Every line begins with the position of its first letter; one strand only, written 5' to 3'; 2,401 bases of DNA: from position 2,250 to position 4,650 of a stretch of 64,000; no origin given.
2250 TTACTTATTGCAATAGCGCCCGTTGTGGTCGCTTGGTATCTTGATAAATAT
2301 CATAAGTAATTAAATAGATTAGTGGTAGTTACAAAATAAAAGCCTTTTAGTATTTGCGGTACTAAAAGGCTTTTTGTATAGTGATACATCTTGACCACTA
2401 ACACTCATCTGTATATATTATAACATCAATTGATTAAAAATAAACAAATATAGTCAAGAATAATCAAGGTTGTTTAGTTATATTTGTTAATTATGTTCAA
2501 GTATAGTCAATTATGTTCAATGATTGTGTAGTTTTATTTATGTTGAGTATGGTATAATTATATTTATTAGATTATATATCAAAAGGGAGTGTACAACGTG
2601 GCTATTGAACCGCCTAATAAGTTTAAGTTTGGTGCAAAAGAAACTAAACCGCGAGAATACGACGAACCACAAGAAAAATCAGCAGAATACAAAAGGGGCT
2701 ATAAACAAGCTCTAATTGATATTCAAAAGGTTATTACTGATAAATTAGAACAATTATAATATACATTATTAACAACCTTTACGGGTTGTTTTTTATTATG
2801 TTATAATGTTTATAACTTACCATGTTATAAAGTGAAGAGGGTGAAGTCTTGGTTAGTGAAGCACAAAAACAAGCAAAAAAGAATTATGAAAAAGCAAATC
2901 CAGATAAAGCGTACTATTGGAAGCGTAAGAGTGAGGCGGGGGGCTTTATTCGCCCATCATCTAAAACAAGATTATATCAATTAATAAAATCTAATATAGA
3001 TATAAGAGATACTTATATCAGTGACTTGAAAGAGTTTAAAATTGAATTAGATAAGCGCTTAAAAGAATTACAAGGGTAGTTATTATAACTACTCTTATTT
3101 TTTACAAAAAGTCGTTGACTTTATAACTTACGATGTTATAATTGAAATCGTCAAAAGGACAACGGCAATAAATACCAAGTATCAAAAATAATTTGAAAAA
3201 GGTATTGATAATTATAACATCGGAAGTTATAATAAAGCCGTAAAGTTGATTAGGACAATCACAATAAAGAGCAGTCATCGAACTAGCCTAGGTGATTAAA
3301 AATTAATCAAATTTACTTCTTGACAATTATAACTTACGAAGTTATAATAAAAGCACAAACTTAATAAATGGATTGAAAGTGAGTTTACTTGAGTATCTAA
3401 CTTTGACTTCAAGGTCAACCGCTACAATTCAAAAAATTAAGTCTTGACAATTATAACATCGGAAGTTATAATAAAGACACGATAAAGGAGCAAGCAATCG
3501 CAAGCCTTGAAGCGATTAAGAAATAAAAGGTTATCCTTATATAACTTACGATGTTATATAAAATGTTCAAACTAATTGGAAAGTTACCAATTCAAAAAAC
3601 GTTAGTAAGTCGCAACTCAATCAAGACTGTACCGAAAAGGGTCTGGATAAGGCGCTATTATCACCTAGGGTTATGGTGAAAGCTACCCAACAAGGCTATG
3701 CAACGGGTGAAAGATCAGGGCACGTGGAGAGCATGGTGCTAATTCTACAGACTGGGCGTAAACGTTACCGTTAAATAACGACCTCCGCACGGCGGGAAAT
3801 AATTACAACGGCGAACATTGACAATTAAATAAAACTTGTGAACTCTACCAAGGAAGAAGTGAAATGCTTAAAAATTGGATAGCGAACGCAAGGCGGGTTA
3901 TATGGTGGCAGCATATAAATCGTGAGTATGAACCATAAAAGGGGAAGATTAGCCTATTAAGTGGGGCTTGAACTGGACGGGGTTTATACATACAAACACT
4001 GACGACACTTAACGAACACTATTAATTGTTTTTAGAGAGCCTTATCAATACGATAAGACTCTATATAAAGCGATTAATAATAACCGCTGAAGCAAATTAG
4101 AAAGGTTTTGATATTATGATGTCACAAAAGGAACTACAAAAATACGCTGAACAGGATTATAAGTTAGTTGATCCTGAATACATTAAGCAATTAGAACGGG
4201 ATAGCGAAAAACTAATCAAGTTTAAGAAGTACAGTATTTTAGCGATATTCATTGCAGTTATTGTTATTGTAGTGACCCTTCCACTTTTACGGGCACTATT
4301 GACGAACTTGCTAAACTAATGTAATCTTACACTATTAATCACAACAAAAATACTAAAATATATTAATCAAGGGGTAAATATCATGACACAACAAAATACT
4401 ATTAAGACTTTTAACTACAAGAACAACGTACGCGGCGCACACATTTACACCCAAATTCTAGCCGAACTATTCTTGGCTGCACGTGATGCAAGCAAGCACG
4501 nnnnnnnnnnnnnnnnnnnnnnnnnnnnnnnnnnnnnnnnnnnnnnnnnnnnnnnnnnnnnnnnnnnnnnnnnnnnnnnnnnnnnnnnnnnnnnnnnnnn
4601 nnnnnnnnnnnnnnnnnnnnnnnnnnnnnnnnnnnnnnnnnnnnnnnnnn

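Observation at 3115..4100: Array of five consensus promoters with embedded palindromic operators feeding a 1-kb region without ORFs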

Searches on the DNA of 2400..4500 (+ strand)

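Call 6: search_dna_similar(query=window:2500-4500:+, collection=phages, mode=near, max_rows=30)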
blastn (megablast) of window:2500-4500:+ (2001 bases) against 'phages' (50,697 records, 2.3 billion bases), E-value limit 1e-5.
No match.

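Call 7: search_rna_families(source=window, start=2400, end=4400, threshold=evalue, max_evalue=10, show_alignments=3)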
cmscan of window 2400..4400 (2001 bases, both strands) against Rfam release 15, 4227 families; matches with E-value up to 10: 7.
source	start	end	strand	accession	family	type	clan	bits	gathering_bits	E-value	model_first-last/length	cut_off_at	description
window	4220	4248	-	RF01351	CRISPR-DR42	Gene; CRISPR;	-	21.7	40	4.7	1-29/29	no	CRISPR RNA direct repeat element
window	3062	3133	-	RF02029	sraA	Gene; sRNA;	-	21.3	56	3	1-95/95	no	sraA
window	4094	4140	+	RF00150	SNORD42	Gene; snRNA; snoRNA; CD-box;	-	21.3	39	3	16-63/68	no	Small nucleolar RNA SNORD42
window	4009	4090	+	RF00717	mir-315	Gene; miRNA;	-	19.8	63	3.5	1-83/83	no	mir-315 microRNA precursor family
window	2728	2864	+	RF02581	tsr32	Gene; sRNA;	-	16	98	5.7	1-151/151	no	S. aureus tsr32 small RNA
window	3781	3823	+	RF01057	SAH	Cis-reg; riboswitch;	-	15.3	37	9.6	1-78/78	no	SAH (S-adenosyl-L-homocysteine) riboswitch aptamer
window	2897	2971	-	RF02288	TtnuCD11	Gene; snRNA; snoRNA; CD-box;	-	15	70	2.7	1-74/74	no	Tetrahymena snoRNA TtnuCD11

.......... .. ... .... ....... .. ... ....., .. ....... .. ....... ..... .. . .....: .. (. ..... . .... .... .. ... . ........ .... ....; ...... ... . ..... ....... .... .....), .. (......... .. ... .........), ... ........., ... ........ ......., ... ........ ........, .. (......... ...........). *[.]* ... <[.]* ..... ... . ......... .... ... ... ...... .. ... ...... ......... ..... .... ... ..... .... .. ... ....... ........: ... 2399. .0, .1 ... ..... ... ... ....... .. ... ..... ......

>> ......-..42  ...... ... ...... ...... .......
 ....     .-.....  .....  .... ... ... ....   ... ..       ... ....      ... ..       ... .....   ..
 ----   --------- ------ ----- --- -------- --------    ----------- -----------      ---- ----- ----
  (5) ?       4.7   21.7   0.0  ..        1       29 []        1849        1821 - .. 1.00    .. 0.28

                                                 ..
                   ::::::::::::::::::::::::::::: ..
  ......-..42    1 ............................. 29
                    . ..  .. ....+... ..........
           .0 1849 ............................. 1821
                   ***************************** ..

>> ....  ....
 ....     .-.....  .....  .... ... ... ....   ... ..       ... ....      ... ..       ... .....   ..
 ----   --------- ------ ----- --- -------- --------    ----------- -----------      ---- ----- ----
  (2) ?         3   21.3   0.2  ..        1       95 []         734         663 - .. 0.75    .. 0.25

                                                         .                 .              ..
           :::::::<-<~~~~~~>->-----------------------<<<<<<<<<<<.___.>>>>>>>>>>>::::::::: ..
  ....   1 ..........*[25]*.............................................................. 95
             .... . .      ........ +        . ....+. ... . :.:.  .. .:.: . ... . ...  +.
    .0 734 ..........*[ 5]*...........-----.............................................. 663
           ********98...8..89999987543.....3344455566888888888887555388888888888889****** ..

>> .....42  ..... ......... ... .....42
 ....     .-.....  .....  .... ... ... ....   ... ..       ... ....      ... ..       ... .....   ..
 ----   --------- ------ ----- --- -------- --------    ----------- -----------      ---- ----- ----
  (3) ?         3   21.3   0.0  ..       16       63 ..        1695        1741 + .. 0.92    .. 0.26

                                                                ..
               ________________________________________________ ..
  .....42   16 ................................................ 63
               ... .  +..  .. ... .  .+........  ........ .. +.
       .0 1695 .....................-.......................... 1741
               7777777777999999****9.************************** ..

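Call 11: search_dna_similar(query=window:3100-4120:+, collection=phages, mode=distant, max_rows=30, max_evalue=0.01)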
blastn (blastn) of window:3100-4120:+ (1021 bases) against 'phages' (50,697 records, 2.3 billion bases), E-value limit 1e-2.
Records with a match: 1; places in all: 1; records where one place covers at least 80% of the query: 0.
Best place of each record, by identity: 95-99% 1.
By first word of the organism name: Acinetobacter 1.
By host as written in the record: Acinetobacter johnsonii 1.
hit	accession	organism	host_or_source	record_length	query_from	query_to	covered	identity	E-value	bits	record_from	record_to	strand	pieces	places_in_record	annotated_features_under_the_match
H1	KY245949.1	Acinetobacter phage AJO1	Acinetobacter johnsonii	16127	95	124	3%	96.7%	2e-3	51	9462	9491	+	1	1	record has no annotation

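Call 68: search_rna_families(sources=[L114, L222, L219], threshold=evalue, max_evalue=1, show_alignments=2)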
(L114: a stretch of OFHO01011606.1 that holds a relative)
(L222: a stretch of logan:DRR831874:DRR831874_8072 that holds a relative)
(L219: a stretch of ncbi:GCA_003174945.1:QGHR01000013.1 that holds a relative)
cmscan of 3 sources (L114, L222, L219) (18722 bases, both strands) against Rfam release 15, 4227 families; matches with E-value up to 1: 1.
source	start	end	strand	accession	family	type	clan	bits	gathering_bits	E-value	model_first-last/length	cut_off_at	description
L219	4347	4451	+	RF04167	mir-1972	Gene; miRNA;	-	30.6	90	0.017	1-81/81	no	mir-1972 microRNA precursor family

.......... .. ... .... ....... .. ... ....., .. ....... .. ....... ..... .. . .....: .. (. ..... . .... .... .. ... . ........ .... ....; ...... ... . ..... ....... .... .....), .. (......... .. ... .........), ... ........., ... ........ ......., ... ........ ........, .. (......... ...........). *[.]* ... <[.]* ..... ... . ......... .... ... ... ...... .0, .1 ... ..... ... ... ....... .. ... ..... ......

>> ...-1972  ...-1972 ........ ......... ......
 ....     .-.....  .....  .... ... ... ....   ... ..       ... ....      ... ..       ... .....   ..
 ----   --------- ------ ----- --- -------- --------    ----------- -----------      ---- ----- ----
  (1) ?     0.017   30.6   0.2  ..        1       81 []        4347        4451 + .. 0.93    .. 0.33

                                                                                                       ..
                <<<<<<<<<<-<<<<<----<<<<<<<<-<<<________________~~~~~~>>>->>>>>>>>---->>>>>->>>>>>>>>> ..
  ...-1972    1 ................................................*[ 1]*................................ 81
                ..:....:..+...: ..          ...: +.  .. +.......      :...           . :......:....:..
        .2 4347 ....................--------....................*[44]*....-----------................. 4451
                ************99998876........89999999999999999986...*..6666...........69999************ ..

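Call 76: search_dna_similar(query=window:3560-4115:+, collection=plasmids, mode=distant, max_rows=40, max_evalue=0.001)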
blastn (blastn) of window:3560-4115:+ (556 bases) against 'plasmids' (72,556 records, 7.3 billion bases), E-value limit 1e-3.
Records with a match: 7; places in all: 7; records where one place covers at least 80% of the query: 0.
Best place of each record, by identity: >=99% 2; 95-99% 4; 90-95% 1.
By first word of the organism name: Limosilactobacillus 7.
By predicted mobility (MOB-suite, as given by PLSDB): non-mobilizable 7.
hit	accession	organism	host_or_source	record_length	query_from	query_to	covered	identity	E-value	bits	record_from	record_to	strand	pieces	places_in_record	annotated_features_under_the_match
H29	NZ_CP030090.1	Limosilactobacillus reuteri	pig,cell culture,fresh intestinal feces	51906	1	556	30%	95.2%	1e-40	266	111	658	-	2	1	none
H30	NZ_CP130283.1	Limosilactobacillus reuteri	Homo sapiens,feces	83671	1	556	28%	99.4%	8e-43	279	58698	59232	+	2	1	none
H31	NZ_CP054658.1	Limosilactobacillus reuteri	Sus scrofa domesticus,single organism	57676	1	556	28%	99.4%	8e-43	277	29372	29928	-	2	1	none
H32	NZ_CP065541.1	Limosilactobacillus reuteri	Yak,cell culture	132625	1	556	28%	98.1%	2e-38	270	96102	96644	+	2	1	none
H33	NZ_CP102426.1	Limosilactobacillus reuteri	Homo sapiens,tissue samle,Breast milk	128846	2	554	27%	96.8%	3e-36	254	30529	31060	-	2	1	none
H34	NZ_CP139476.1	Limosilactobacillus reuteri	mixed culture,traditional air-dried ...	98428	5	554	27%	96.6%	3e-36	248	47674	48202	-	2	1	none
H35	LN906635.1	Limosilactobacillus reuteri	-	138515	1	556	25%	93.7%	9e-36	214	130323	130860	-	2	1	none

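Call 121: search_rna_families(source=window, start=3140, end=4115, threshold=evalue, max_evalue=10)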
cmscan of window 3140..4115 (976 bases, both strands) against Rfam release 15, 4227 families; matches with E-value up to 10: 4.
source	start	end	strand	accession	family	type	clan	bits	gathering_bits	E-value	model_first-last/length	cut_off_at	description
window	3984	4094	+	RF00038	PrfA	Cis-reg; thermoregulator;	-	20.7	88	4.6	1-132/132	no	PrfA thermoregulator UTR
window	4009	4090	+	RF00717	mir-315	Gene; miRNA;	-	19.8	63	1.7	1-83/83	no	mir-315 microRNA precursor family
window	3781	3823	+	RF01057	SAH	Cis-reg; riboswitch;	-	15.3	37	4.7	1-78/78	no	SAH (S-adenosyl-L-homocysteine) riboswitch aptamer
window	4030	4067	+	RF04347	Plastid-ccsA-ndhD-2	Cis-reg;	-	15.2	51.5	9.4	1-53/53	no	Plastid-ccsA-ndhD-2 3UTR RNA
